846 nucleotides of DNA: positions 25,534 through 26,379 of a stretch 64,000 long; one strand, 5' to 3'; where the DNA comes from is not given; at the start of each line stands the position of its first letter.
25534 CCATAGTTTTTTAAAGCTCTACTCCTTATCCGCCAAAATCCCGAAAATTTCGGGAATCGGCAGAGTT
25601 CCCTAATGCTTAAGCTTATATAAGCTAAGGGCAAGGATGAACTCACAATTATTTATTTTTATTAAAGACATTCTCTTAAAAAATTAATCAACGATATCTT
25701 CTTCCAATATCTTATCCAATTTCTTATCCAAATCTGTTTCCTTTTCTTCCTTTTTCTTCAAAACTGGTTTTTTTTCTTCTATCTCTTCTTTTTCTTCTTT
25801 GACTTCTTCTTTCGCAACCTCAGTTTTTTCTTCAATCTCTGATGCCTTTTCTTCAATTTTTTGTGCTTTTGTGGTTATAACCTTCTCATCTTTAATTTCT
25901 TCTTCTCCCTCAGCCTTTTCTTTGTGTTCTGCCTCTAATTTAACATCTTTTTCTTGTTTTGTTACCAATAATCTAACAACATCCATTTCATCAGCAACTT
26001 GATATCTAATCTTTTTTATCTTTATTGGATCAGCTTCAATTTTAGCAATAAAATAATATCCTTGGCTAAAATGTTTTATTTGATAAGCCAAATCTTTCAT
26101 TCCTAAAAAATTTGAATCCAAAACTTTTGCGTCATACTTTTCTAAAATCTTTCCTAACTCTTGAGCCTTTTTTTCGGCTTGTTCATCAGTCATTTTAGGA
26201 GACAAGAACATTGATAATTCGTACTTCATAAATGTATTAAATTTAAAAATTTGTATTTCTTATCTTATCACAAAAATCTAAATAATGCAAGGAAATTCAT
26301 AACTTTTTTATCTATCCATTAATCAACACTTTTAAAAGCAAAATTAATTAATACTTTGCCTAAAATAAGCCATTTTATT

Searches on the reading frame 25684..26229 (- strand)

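Call 54: search_protein_families(library=pfam, proteins=[window:25684-26229:-], max_evalue=0.0001)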
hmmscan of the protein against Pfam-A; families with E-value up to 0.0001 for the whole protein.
window:25684-26229:- (181 aa): 1 family
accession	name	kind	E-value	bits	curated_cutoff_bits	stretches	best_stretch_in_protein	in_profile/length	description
PF01250.22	Ribosomal_S6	-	3e-17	63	27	1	2-91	1-90/90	Ribosomal protein S6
